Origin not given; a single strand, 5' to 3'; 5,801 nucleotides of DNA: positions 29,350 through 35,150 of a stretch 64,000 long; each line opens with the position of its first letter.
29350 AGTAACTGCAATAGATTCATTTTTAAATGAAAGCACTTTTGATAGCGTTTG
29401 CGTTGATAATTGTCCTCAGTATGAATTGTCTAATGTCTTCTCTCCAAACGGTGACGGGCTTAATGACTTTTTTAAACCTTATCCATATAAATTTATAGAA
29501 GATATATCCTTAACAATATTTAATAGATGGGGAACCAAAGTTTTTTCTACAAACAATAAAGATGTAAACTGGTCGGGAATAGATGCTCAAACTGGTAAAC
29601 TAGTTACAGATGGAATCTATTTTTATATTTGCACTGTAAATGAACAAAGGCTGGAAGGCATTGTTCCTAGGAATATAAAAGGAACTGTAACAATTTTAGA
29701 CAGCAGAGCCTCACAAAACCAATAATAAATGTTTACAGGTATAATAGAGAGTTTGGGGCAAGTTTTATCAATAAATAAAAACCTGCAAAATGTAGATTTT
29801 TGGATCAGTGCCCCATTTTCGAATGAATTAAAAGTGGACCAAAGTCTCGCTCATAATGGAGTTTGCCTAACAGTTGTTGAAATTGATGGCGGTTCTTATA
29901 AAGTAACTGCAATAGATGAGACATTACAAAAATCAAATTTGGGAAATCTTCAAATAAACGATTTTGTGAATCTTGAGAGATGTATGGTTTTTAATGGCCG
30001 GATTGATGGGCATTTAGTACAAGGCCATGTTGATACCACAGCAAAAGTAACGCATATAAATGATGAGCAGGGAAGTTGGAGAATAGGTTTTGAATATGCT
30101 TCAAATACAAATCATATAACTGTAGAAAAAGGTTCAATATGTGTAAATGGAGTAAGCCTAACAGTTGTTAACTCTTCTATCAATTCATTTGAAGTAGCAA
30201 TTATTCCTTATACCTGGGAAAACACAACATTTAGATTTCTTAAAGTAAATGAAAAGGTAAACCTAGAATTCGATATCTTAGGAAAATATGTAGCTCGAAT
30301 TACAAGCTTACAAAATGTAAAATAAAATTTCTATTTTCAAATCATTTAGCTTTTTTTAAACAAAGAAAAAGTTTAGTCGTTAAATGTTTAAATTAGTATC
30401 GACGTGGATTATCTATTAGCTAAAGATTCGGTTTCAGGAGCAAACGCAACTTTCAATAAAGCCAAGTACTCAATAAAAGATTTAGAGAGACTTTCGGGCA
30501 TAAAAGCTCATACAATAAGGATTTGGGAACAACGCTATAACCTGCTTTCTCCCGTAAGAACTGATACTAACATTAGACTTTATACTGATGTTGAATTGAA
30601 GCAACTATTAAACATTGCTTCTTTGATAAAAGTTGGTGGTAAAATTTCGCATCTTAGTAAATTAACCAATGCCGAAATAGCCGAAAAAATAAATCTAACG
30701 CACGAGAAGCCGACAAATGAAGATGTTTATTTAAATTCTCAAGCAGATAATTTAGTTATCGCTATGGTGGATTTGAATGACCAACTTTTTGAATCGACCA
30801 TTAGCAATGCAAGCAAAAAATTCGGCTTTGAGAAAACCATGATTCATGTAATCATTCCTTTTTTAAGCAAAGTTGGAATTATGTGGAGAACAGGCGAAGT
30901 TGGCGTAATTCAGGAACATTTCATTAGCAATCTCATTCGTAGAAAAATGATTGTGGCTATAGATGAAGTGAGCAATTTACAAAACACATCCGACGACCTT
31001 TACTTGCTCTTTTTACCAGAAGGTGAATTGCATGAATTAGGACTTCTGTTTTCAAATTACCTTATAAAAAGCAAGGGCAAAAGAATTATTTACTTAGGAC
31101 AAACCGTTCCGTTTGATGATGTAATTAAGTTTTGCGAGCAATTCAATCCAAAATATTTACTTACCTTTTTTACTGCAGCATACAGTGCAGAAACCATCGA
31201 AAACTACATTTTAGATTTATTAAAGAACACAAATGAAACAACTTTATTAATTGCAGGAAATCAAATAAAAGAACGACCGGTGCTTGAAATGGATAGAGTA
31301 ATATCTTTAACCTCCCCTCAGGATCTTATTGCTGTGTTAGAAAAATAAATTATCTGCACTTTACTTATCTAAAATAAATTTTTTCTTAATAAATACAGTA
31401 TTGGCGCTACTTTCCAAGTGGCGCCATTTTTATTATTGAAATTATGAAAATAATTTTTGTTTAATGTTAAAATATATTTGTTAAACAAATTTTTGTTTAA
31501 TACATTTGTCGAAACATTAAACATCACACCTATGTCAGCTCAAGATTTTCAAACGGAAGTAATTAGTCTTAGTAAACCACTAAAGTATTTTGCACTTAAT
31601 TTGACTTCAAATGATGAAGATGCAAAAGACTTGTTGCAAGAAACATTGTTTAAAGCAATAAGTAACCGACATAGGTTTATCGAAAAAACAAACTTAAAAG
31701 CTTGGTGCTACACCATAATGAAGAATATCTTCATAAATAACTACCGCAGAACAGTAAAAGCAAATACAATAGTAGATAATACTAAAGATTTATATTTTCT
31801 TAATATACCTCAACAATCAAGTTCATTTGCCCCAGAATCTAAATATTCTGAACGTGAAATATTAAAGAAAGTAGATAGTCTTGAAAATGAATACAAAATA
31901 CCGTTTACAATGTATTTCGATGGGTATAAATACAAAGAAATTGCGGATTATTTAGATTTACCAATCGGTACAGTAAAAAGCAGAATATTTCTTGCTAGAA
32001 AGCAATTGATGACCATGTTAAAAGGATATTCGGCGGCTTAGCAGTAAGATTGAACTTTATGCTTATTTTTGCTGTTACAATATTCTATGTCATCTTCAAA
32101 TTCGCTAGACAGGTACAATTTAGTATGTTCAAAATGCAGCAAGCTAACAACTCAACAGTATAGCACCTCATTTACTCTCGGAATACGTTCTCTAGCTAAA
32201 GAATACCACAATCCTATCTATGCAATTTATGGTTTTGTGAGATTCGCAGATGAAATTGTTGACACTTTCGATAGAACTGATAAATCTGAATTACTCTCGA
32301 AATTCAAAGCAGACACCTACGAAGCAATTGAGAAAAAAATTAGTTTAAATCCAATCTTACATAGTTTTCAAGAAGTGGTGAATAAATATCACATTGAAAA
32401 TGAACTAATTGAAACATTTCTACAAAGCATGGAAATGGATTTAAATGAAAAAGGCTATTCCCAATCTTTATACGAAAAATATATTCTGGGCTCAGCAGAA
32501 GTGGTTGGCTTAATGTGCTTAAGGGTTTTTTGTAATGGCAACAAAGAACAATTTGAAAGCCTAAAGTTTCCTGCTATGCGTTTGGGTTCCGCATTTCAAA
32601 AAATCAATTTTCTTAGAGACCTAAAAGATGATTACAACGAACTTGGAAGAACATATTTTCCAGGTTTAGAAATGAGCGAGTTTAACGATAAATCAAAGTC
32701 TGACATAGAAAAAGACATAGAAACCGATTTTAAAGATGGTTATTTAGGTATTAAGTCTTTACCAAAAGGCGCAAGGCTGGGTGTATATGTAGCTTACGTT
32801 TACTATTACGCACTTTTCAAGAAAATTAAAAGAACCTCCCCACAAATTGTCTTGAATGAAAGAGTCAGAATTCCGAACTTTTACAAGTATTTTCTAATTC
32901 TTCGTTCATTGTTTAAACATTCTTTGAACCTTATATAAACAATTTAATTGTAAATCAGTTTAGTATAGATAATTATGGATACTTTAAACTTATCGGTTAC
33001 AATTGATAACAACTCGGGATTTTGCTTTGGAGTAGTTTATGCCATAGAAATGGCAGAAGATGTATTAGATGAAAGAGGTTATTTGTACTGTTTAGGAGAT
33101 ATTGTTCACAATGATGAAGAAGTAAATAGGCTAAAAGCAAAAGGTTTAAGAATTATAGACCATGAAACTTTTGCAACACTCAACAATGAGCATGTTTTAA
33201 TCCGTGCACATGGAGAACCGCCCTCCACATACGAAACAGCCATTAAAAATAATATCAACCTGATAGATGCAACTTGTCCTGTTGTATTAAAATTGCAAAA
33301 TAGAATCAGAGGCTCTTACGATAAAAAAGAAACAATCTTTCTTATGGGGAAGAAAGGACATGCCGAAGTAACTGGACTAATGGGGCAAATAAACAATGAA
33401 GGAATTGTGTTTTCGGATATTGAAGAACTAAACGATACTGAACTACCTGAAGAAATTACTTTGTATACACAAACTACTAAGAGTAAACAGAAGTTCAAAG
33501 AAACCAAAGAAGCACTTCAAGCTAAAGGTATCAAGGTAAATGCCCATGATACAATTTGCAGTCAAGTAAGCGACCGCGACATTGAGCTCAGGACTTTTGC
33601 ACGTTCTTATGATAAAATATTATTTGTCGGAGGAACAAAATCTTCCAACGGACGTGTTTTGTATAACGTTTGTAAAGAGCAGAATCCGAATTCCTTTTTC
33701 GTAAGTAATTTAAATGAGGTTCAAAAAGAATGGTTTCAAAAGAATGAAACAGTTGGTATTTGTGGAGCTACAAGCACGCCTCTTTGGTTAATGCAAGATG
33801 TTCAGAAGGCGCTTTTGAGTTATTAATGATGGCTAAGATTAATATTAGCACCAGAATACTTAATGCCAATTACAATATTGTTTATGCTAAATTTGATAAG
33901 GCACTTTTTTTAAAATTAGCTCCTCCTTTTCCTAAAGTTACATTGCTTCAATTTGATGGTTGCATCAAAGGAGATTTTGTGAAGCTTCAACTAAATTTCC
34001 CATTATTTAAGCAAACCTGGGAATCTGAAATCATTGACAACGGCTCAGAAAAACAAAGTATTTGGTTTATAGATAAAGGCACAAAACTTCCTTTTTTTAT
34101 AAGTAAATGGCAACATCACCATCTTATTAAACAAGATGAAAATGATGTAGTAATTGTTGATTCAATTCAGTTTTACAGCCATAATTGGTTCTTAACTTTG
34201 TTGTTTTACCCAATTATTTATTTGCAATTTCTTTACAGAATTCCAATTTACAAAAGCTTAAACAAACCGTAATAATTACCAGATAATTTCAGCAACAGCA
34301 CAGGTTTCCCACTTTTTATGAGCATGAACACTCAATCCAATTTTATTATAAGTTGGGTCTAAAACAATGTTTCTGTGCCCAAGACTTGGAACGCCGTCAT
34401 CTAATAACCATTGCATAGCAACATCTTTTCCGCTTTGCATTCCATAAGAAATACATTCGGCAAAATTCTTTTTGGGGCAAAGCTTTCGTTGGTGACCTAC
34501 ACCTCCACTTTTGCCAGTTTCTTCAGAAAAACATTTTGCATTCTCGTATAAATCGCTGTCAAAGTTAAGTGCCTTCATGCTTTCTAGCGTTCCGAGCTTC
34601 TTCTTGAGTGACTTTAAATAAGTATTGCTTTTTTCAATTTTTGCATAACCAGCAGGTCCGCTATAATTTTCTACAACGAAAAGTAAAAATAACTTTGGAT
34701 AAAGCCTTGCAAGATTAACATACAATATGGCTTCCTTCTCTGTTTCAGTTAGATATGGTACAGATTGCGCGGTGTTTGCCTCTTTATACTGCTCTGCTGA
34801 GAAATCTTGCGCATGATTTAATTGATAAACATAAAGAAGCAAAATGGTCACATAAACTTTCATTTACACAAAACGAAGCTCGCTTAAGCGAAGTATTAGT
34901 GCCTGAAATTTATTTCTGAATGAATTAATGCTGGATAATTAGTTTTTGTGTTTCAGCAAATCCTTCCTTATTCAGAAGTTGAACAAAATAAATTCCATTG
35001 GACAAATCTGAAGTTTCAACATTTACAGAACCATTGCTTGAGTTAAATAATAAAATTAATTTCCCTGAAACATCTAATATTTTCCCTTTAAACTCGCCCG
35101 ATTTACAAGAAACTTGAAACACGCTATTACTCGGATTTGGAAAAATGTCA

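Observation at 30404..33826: Photoreceptor-regulator / ECF-sigma / phytoene-synthase / ispH module: a LitR-LitS-like light-inducible carotenoid unit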

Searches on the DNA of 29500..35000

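Call 60: search_rna_families(source=window, start=29500, end=35000, threshold=evalue, max_evalue=1)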
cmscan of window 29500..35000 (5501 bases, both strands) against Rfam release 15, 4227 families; matches with E-value up to 1: 0.
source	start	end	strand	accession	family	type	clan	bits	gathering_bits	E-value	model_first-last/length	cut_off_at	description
